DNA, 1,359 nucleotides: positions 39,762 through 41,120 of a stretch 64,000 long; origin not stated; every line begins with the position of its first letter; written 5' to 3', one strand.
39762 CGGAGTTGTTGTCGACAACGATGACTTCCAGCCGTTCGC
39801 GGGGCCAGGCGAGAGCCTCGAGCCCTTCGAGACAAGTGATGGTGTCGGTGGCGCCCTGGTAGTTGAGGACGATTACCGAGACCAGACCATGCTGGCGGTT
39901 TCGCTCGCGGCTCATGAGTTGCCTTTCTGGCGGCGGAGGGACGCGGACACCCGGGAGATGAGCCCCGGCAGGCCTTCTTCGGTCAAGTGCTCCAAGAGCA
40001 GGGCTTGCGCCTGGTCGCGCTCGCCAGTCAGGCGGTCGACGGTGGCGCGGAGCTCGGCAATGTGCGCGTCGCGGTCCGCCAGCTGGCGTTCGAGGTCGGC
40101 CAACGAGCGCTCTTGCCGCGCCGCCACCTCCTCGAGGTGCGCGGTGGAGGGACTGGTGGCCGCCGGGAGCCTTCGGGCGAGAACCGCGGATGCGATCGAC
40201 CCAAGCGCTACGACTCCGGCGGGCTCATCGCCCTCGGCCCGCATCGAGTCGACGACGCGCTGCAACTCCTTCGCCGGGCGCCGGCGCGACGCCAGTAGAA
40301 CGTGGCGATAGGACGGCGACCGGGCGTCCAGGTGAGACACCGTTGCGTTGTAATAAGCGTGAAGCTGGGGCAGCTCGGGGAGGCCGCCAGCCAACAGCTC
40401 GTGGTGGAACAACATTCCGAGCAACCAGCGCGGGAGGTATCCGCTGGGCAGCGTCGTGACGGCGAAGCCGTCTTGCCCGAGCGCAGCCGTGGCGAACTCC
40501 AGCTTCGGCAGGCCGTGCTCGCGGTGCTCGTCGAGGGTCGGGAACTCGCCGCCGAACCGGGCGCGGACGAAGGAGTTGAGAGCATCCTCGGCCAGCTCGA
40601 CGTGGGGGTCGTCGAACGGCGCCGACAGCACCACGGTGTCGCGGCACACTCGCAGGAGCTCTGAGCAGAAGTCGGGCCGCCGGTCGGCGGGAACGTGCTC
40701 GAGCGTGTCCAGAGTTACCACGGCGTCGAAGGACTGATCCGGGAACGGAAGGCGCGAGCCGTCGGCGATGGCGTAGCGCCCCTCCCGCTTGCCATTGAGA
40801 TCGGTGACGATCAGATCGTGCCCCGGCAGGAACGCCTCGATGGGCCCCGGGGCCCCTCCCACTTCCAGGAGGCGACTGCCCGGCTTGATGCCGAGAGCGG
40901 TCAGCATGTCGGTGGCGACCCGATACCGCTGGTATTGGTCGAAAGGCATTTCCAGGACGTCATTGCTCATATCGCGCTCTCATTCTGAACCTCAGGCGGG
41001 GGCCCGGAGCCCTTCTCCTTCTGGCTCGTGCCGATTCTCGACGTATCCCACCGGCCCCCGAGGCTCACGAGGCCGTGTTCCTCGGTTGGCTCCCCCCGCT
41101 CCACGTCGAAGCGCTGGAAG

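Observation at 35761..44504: ABC-transporter-dependent glycan assembly operon with all hallmarks of terminal-cap-controlled chain length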

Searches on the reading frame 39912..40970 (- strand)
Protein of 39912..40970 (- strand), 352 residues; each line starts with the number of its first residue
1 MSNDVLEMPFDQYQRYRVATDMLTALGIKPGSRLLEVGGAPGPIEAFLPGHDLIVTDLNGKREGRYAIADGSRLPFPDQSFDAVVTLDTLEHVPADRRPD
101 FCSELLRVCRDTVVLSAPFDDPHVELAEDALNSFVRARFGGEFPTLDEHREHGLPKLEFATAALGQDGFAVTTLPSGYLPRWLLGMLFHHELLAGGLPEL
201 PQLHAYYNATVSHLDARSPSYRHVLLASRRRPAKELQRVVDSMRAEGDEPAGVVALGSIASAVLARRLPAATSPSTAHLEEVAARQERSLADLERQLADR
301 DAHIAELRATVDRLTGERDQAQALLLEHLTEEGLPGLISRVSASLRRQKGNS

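Call 3: search_protein_families(library=pfam, proteins=[window:39912-40970:-], max_evalue=0.01)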
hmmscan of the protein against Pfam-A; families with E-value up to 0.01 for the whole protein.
window:39912-40970:- (352 aa): 5 families
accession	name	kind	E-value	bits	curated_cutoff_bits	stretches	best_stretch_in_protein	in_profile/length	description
PF08241.18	Methyltransf_11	-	2.1e-08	35.1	21.2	1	62-111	40-89/95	Methyltransferase domain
PF13649.12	Methyltransf_25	-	5.2e-07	30.7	27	1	65-110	49-94/97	Methyltransferase domain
PF13489.12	Methyltransf_23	-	0.00016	21.9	27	1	13-94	4-95/164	Methyltransferase domain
PF16808.10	PKcGMP_CC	-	0.00095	19.1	35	1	281-312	2-32/35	Coiled-coil N-terminus of cGMP-dependent protein kinase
PF02353.26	CMAS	-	0.0024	17.7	27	0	78-112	125-159/273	Mycolic acid cyclopropane synthetase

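Call 7: search_protein_families(library=ncbifam, proteins=[window:39912-40970:-], max_evalue=0.001)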
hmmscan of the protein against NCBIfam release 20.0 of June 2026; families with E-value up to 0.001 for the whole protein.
window:39912-40970:- (352 aa): 1 family
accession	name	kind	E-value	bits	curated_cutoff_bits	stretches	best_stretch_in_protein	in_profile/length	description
NF041255.1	mycofact_MftM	equivalog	5.3e-10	39.1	200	1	67-121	191-245/289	mycofactocin oligosaccharide methyltransferase MftM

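Call 13: search_solved_structures(query=window:39912-40970:-, max_evalue=1, show_alignments=2)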
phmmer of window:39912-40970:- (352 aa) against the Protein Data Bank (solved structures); distinct sequences matched with E-value up to 1: 6.
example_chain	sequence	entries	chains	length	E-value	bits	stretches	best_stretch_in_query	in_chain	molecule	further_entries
6uv6_A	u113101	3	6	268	1.1e-05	28.3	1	66-146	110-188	D-glucose O-methyltransferase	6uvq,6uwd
3bus_A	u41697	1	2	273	0.00013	24.7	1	65-112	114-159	Methyltransferase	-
8zc8_A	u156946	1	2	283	0.00083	22.1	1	62-110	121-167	MitM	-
21zq_A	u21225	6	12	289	0.00088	22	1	62-110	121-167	MitM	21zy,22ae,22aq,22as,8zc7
2gs9_A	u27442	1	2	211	0.022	17.4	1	28-98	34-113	Hypothetical protein TT1324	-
5gm1_A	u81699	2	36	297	0.12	15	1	66-145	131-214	O-methylransferase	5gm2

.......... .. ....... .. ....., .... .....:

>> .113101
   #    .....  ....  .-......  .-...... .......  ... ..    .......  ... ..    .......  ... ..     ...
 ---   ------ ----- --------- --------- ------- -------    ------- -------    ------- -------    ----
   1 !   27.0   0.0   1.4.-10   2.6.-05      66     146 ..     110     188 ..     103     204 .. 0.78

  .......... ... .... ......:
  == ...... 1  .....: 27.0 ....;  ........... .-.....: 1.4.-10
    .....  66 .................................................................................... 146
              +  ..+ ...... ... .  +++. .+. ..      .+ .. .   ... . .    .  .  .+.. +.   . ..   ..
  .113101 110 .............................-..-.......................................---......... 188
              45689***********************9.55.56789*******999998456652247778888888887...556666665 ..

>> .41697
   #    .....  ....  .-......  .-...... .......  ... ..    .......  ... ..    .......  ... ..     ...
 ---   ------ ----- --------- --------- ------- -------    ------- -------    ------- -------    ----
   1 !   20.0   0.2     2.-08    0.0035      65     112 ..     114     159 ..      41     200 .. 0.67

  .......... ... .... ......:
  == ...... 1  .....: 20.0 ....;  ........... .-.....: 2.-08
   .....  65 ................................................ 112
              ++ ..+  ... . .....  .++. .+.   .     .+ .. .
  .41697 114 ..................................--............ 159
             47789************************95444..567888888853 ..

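Call 15: find_homologous_proteins(query=window:39912-40970:-, max_evalue=0.001)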
Query window:39912-40970:- (352 aa): 176 proteins with E <= 0.001 among 8000 candidates; the best 120 are listed.
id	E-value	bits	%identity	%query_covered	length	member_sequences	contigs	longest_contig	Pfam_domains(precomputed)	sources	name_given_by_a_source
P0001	5.4e-224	761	97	100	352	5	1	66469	PF13649.13,PF08241.19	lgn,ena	-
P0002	3.3e-210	715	92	100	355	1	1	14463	PF13649.13,PF08241.19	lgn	-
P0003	1.1e-205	701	90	100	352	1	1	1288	PF13649.13,PF08241.19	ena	-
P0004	1.6e-204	697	89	100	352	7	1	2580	PF13649.13,PF08241.19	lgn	-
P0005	5.4e-200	682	87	100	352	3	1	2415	PF13649.13,PF08241.19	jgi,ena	-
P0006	8.3e-200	681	88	99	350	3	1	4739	PF13649.13,PF08241.19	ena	-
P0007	8.3e-199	678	86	99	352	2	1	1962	PF13649.13,PF08241.19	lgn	-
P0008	1.3e-197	674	86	100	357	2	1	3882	PF13649.13,PF08241.19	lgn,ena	-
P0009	1.4e-197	674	87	99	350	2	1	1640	PF13649.13,PF08241.19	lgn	-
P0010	2.1e-194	664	84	100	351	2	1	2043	PF13649.13,PF08241.19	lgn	-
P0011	1.3e-174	598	76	99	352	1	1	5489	PF13489.13,PF13649.13,PF08241.19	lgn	-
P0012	2.0e-174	598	76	99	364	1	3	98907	PF13649.13,PF08241.19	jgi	jgi:uncharacterized coiled-coil protein SlyX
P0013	5.2e-163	560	72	99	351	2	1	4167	PF13649.13,PF08241.19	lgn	-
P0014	1.2e-162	559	72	99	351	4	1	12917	PF13489.13,PF13649.13,PF08241.19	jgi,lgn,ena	-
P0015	1.3e-136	474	65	98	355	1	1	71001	PF13489.13,PF13649.13,PF08241.19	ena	-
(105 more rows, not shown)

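Call 17: find_related_loci(query=A1, collection=genome_contigs, flank=10000)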
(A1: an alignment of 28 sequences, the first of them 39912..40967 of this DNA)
Query A1 (351 aa) in genome_contigs; peptide patterns used: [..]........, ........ (x = any residue, [..] = any of these).
291 stretches matched a pattern; 264 encode a relative of the query (tblastn E <= 1e-3); the best 80 are kept; 79 distinct loci.
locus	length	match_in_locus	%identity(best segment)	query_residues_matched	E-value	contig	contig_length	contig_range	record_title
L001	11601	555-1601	87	2-350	0e+0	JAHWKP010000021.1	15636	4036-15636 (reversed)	MAG: Actinomycetota bacterium isolate 0813_bin2 NODE_21_length_15636_cov_2.932946, whole genome shotgun sequence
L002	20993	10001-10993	61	3-340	2e-130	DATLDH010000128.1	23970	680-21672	MAG TPA_asm: Acidimicrobiales bacterium isolate SMAG_U14345 k141_2152947, whole genome shotgun sequence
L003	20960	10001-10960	58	5-312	6e-110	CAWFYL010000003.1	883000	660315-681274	MAG: uncultured Acidimicrobiia bacterium isolate MFD05442.bin.1.317 genome assembly, contig: contig_14251, whole genome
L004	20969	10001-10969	53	2-325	1e-99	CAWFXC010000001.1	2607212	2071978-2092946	MAG: uncultured Actinomycetes bacterium isolate MFD06714.bin.1.229 genome assembly, contig: contig_25239, whole genome s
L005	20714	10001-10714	63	5-242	1e-96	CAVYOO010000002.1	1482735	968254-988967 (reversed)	MAG: uncultured Acidimicrobiia bacterium isolate MFD05684.bin.2.27 genome assembly, contig: contig_46871, whole genome s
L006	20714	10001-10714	62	5-242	2e-95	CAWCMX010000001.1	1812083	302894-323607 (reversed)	MAG: uncultured Acidimicrobiia bacterium isolate MFD05502.bin.2.24 genome assembly, contig: contig_11018, whole genome s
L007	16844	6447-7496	48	5-350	6e-90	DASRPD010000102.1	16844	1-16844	MAG TPA_asm: Acidimicrobiia bacterium isolate SMAG_U10286 k141_225328, whole genome shotgun sequence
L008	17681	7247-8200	50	1-323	1e-89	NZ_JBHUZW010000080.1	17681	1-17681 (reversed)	Cellulomonas sp. NPDC057328 NPDC057328_T20_C11.ctg-0080, whole genome shotgun sequence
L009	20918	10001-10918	49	3-310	4e-86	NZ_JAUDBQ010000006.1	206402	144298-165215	Cellulomonas cellasea strain ET82 ET82_scaffold_6, whole genome shotgun sequence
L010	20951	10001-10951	48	1-322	7e-85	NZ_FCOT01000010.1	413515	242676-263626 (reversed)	Cellulomonas timonensis strain SN7, whole genome shotgun sequence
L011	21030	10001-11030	61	2-348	4e-89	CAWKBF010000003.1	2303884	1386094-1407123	MAG: uncultured Acidimicrobiia bacterium isolate MFD05442.bin.2.200 genome assembly, contig: contig_7851, whole genome s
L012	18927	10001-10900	60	5-306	1e-109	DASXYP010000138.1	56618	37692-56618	MAG TPA_asm: Acidimicrobiia bacterium isolate SMAG_U4828 k141_4027359, whole genome shotgun sequence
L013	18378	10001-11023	57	5-348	2e-114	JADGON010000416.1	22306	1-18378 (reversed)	MAG: Acidimicrobiia bacterium isolate Chersky_806 k127_16057302, whole genome shotgun sequence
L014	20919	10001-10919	46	4-308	2e-68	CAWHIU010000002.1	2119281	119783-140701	MAG: uncultured Actinomycetes bacterium isolate MFD02134.bin.2.142 genome assembly, contig: contig_15462, whole genome s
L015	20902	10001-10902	60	5-306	6e-57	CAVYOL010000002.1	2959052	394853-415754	MAG: uncultured Acidimicrobiia bacterium isolate MFD05841.bin.2.228 genome assembly, contig: contig_23896, whole genome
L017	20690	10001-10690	41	1-228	7e-54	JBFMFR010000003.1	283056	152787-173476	MAG: Chloroflexota bacterium isolate MAG276 MAG276_3, whole genome shotgun sequence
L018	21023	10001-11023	36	3-341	2e-53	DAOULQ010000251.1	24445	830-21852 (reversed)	MAG TPA_asm: Anaerolineae bacterium isolate W31_47 k127_267355, whole genome shotgun sequence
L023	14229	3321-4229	37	3-308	5e-49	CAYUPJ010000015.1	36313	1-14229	MAG TPA_asm: uncultured Anaerolineae bacterium isolate binchicken_co91_444 genome assembly, contig: NODE_1175_length_363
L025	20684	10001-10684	42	2-230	7e-48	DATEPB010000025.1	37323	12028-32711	MAG TPA_asm: Pyrinomonadaceae bacterium isolate SMAG_U9010 k141_390847, whole genome shotgun sequence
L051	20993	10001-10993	31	1-319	4e-44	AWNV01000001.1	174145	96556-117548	Candidatus Aminicenans sakinawicola JGI OTU-1 OP8COM1_contig_0_0.1, whole genome shotgun sequence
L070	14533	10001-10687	38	2-227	3e-43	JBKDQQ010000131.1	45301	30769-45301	MAG: Planctomycetia bacterium isolate samp_2153_metabat2_339 samp_2153_1575190, whole genome shotgun sequence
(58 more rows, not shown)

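Call 21: search_solved_structures(query=A1, max_evalue=10)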
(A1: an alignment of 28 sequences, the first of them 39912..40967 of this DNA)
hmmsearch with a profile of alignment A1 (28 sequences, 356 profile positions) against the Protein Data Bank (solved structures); distinct sequences matched with E-value up to 10: 75 (the best 60 are shown).
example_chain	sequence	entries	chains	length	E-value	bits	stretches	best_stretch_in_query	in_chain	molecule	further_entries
6uv6_A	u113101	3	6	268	3.8e-07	32.7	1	24-139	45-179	D-glucose O-methyltransferase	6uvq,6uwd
3bus_A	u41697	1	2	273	9.1e-07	31.4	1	24-115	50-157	Methyltransferase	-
8zc8_A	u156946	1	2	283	3.7e-06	29.4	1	28-115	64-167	MitM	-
21zq_A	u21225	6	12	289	4e-06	29.3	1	28-115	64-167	MitM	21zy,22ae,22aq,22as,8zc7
2gs9_A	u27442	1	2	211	1.4e-05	27.5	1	34-115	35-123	Hypothetical protein TT1324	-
2avn_A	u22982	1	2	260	4.5e-05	25.8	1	34-113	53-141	ubiquinone/menaquinone biosynthesis methyltransferase-related protein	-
5gm1_A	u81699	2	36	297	0.00014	24.2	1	69-138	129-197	O-methylransferase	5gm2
1ve3_A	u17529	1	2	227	0.00026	23.4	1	68-114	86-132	hypothetical protein PH0226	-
6uak_A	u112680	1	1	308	0.0027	20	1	69-116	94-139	SAM dependent methyltransferase LahSB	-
5wp5_A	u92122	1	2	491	0.01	18.1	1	21-100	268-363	Phosphomethylethanolamine N-methyltransferase 2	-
3l8d_A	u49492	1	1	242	0.026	16.8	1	34-114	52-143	Methyltransferase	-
5wp4_A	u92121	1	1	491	0.027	16.7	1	23-100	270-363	Phosphoethanolamine N-methyltransferase 1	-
8hr5_A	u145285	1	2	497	0.032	16.5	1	269-344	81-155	Transposase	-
9fce_A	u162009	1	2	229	0.045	16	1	21-109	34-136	SAM dependent methyltransferase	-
3hiu_A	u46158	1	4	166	0.054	15.7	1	224-253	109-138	Uncharacterized protein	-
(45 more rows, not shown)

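Call 34: predict_structure(alignment_id=A1)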
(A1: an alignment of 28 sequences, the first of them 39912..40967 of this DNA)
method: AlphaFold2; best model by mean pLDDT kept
length: 351 residues; sequences in the alignment: 28
mean_pLDDT: 84.7   pTM: 0.72
mean pLDDT of the five models: 84.7, 83.8, 82.8, 82.2, 81.5
residues with pLDDT >= 90: 172; 70-90: 120; 50-70: 56; < 50: 3
segments of 3 or more residues with pLDDT < 50: none
pLDDT, mean of each block of 10 residues (from residue 1): 84 94 96 83 87 80 66 93 95 94 98 97 93 86 87 97 97 93 89 80 90 91 97 97 80 74 64 59 79 83 87 89 72 56 62 42
secondary structure, 60 per line:
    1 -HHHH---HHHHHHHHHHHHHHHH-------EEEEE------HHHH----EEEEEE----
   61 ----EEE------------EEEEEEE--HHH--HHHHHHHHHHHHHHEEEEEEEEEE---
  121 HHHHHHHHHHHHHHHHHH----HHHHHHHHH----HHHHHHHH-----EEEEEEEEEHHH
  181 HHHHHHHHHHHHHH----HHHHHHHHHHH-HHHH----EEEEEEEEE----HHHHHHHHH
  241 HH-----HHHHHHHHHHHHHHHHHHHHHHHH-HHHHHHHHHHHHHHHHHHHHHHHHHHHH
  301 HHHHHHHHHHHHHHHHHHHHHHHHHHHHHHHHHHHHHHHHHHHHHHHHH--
elements in order: H2-5 H9-24 E32-36 H43-46 E51-56 E65-67 E80-86 H94-107 E108-117 H121-138 H143-151 H156-163 E169-177 H178-194 H199-209 H211-214 E219-227 H232-242 H248-271 H273-349

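Call 50: search_protein_representatives(alignment_id=A1)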
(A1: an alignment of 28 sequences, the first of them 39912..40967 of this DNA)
Query: 28 sequences, 356 profile positions. Proteins with E-value up to 0.001 (for the whole library): 14784; up to 1e-10: 2659; up to 1e-30: 1079. The best 150 are listed.
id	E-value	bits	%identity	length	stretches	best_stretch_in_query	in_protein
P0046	3.7e-148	509.7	-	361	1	5-354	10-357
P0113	1.3e-142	491.4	-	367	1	4-351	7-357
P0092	1.1e-128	445.6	-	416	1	9-334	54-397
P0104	6.0e-128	443.2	-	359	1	8-345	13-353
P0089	9.0e-125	432.8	-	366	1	6-349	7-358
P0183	4.5e-124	430.5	-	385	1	7-343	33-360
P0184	1.6e-115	402.4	-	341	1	9-335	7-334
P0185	3.9e-113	394.5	-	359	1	7-334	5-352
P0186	7.3e-78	278.5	-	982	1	7-347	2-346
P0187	7.5e-77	275.1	-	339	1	11-349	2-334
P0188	2.8e-76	273.3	-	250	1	5-174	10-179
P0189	5.4e-76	272.3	-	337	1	9-317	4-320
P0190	9.0e-76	271.6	-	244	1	5-242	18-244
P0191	1.3e-75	271.1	-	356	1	7-332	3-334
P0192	1.3e-75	271.0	-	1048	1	7-337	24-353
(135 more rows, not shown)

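Call 60: find_encoding_contigs(protein=window:39912-40970:-, flank=10000, max_places=3)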
Protein window:39912-40970:- (352 aa): no gene with exactly this product is on record in the collection.

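Call 61: find_encoding_contigs(protein=P0001, flank=10000, max_places=2)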
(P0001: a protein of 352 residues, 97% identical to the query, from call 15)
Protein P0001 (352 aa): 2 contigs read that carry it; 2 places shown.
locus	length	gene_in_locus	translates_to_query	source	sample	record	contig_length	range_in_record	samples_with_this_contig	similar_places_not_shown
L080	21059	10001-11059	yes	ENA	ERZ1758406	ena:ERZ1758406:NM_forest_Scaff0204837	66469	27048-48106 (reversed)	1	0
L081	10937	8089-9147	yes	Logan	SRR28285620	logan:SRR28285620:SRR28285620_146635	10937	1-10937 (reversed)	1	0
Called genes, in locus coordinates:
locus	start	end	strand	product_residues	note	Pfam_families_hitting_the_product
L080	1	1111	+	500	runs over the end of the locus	PF07364:DUF1485, PF07171:MlrC_C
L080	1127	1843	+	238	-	PF13714:PEP_mutase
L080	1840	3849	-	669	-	PF27503:Rv3811_N, PF01510:Amidase_2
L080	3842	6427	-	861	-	PF04122:CW_binding_2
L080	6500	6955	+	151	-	PF07366:SnoaL, PF12680:SnoaL_2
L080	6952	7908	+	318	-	PF00535:Glycos_transf_2, PF13641:Glyco_tranf_2_3, PF13632:Glyco_trans_2_3 (weak)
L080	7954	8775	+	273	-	PF01061:ABC2_membrane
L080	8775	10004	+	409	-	PF13476:AAA_23 (faint), PF13555:AAA_29 (weak), PF00005:ABC_tran, PF14524:Wzt_C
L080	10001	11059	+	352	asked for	PF08241:Methyltransf_11, PF13649:Methyltransf_25 (weak)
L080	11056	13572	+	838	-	PF00535:Glycos_transf_2, PF10111:Glyco_tranf_2_2 (weak), PF13641:Glyco_tranf_2_3, PF13632:Glyco_trans_2_3, PF00534:Glycos_transf_1, PF13692:Glyco_trans_1_4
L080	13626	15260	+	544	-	PF13231:PMT_2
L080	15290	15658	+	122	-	PF12681:Glyoxalase_2 (faint), PF00903:Glyoxalase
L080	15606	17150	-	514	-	PF09913:DUF2142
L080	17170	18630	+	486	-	PF00890:FAD_binding_2 (weak), PF01266:DAO (weak), PF01494:FAD_binding_3 (faint), PF01946:Thi4 (faint), PF12831:FAD_oxidored (weak), PF01593:Amino_oxidase, PF13450:NAD_binding_8, PF01593:Amino_oxidase (weak), +1 more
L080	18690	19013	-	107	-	-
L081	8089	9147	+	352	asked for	PF08241:Methyltransf_11, PF13649:Methyltransf_25 (weak)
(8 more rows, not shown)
